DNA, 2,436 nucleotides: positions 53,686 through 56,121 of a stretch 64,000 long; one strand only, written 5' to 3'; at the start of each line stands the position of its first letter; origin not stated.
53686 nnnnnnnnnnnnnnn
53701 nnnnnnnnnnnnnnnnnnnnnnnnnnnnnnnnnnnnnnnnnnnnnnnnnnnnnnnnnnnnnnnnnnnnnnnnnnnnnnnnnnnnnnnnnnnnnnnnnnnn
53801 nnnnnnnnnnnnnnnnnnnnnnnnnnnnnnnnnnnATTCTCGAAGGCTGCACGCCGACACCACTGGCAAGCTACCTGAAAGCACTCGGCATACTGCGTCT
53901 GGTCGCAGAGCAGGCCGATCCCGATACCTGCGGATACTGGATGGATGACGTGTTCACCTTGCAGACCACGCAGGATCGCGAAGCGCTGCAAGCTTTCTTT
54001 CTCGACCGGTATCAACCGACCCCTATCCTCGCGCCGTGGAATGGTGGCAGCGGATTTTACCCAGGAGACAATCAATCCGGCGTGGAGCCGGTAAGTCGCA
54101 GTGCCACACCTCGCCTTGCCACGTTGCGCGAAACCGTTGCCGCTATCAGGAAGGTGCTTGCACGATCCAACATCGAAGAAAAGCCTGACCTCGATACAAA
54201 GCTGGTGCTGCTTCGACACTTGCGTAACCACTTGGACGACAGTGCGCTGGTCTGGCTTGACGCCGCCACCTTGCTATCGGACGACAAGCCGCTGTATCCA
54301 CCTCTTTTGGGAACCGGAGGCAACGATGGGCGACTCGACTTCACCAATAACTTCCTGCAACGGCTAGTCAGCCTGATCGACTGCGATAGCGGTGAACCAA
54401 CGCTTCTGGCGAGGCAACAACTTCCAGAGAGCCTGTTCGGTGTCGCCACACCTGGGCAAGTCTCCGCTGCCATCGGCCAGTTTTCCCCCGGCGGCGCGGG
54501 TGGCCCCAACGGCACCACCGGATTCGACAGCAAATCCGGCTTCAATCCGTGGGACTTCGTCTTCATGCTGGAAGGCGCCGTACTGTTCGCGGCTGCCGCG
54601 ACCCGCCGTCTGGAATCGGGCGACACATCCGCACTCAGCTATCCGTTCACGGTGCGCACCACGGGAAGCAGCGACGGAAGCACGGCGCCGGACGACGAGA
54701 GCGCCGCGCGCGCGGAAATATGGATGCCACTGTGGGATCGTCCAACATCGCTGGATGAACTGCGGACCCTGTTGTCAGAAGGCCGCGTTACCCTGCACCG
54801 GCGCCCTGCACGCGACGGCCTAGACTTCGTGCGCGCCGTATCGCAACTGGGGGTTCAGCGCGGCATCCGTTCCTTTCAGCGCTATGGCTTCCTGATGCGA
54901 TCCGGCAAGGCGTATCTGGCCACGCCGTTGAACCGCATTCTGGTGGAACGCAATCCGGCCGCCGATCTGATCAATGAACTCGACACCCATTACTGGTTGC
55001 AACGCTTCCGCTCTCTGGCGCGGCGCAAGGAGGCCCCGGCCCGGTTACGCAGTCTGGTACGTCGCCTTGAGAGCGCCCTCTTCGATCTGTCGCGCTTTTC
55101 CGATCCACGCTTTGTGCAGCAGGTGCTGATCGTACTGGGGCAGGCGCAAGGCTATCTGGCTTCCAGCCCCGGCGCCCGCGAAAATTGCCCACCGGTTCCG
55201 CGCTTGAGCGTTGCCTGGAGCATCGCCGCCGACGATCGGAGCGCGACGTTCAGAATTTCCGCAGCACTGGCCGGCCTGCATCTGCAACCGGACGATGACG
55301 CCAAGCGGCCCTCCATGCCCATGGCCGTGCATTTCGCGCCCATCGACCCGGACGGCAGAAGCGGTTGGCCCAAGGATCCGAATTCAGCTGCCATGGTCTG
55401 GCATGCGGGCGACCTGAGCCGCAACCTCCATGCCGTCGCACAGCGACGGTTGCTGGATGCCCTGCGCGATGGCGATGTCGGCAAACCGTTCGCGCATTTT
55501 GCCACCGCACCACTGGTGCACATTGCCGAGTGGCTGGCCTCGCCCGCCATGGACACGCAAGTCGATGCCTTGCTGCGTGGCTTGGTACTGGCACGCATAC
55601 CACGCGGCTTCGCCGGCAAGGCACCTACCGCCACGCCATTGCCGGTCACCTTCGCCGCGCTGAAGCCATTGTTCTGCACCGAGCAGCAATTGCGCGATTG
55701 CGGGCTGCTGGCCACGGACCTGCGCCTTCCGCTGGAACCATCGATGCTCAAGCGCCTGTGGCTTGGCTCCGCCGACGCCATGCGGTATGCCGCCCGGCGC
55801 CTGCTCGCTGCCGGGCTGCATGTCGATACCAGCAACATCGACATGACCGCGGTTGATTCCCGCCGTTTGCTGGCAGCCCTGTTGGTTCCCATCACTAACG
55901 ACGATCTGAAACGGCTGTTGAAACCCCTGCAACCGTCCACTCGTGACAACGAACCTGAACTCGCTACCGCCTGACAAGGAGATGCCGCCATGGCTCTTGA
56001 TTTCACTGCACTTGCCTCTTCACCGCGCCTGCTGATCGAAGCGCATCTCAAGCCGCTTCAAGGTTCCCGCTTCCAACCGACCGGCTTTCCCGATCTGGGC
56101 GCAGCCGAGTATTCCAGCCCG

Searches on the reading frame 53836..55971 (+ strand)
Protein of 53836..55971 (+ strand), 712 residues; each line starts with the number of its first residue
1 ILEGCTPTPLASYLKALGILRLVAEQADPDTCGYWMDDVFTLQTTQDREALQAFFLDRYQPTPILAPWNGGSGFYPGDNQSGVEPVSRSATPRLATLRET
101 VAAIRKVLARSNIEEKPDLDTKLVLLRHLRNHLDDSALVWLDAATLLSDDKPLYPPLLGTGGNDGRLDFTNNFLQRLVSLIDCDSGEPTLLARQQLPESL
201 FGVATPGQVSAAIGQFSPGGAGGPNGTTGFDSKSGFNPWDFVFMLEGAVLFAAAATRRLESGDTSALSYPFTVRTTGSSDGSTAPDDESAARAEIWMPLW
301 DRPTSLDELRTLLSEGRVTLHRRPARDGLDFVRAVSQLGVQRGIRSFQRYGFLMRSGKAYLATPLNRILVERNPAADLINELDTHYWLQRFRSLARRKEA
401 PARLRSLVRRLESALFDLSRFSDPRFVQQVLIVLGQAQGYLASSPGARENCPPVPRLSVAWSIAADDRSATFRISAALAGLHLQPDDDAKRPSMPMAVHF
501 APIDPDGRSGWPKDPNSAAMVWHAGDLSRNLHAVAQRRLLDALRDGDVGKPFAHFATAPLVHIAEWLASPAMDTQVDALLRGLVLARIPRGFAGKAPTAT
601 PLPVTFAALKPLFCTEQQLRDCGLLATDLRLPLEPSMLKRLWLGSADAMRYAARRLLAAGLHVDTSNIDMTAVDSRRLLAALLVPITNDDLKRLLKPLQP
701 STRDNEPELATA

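Call 49: find_related_loci(query=window:53836-55971:+, collection=genome_contigs, flank=5000)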
Query window:53836-55971:+ (712 aa) in genome_contigs; peptide patterns used: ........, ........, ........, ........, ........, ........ (x = any residue, [..] = any of these).
82 stretches matched a pattern; 39 encode a relative of the query (tblastn E <= 1e-3); 38 distinct loci.
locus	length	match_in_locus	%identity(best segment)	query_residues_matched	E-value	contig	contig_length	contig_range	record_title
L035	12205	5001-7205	70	1-710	0e+0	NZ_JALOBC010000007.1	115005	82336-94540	MAG: Dokdonella sp. isolate SO_2017_LW2 bin 73 scaffold_345_c1_LW138R_2017, whole genome shotgun sequence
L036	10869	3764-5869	54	1-695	0e+0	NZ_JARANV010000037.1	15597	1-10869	Halomonas sp. 25-S5 contig_37, whole genome shotgun sequence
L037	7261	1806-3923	53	1-711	0e+0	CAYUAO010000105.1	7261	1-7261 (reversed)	MAG TPA_asm: uncultured Halothiobacillus sp. isolate SRP332253_co1_9 genome assembly, contig: NODE_16881_length_7261_cov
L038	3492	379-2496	53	1-711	0e+0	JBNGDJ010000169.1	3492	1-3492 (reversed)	MAG: Halothiobacillaceae bacterium isolate E05-025 bin13.fa-169, whole genome shotgun sequence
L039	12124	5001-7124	52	2-711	0e+0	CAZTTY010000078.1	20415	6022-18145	MAG TPA_asm: uncultured Gemmatimonadaceae bacterium isolate SRP263527_co2_25 genome assembly, contig: NODE_2134_length_2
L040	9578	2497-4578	52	1-695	0e+0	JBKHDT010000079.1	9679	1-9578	MAG: Halothiobacillaceae bacterium isolate D1M04_21 NODE_3495_length_9679_cov_6.396301, whole genome shotgun sequence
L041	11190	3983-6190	49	2-695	0e+0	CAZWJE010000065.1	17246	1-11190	MAG TPA_asm: uncultured Gemmatimonas sp. isolate binchicken_co235_338 genome assembly, contig: NODE_8252_length_17246_co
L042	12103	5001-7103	54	1-694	0e+0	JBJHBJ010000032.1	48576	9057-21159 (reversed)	MAG: Ectothiorhodospiraceae bacterium isolate SF2967_J5348.semibin_refined.086 NODE_850_length_48576_cov_5.966976, whole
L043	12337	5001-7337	47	2-707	0e+0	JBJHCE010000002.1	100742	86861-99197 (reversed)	MAG: Gemmatimonadales bacterium isolate SF2967_J5348.metabat2_refined.033 NODE_266_length_100742_cov_5.501436, whole gen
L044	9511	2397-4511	47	2-706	0e+0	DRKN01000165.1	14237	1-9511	MAG TPA_asm: Gammaproteobacteria bacterium isolate HyVt-441 HyVt-441_k145_772955, whole genome shotgun sequence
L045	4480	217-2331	47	2-706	0e+0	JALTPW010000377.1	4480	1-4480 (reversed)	MAG: Chromatiales bacterium isolate S140_maxbin2_scaf2bin.116 S140_NODE_21397_length_4480_cov_5.127039, whole genome sho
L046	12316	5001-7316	47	2-702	0e+0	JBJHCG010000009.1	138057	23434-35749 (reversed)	MAG: Gemmatimonadales bacterium isolate SF2967_J5348.metabat2_refined.010 NODE_138_length_138057_cov_2.308113, whole gen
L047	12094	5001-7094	47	2-695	0e+0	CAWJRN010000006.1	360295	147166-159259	MAG: uncultured Gammaproteobacteria bacterium isolate MFD03804.bin.1.111 genome assembly, contig: contig_22028, whole ge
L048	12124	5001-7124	46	1-708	9e-176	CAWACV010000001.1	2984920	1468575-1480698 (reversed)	MAG: uncultured Gammaproteobacteria bacterium isolate MFD00905.bin.3.183 genome assembly, contig: contig_1561, whole gen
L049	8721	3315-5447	40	2-699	2e-149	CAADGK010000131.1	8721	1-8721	uncultured Nitrosospira sp. isolate CMX.fa.gz genome assembly, contig: k127_860397, whole genome shotgun sequence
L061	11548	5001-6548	43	2-479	9e-108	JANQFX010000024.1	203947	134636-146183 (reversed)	MAG: Thiohalocapsa sp. isolate PL23b_bin.21 k99_2351724, whole genome shotgun sequence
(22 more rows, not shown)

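Call 65: search_protein_families(library=pfam, proteins=[L061:1483-4986:+], max_evalue=0.001)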
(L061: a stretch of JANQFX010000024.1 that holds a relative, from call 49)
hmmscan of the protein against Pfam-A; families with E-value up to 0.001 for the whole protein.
L061:1483-4986:+ (1167 aa): 4 families
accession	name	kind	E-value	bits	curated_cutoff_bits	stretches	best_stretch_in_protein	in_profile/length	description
PF22590.2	Cas3-like_C_2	-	1.5e-23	83.5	27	1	312-410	4-103/106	CRISPR-associated nuclease/helicase Cas3, C-terminal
PF02661.23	Fic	-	9.5e-13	49.2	24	1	1017-1118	2-93/93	Fic/DOC family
PF00271.37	Helicase_C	-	5.4e-09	36.7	23.5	1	307-412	12-110/110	Helicase conserved C-terminal domain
PF00270.35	DEAD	-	1.2e-08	35.3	26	1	64-244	14-161/167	DEAD/DEAH box helicase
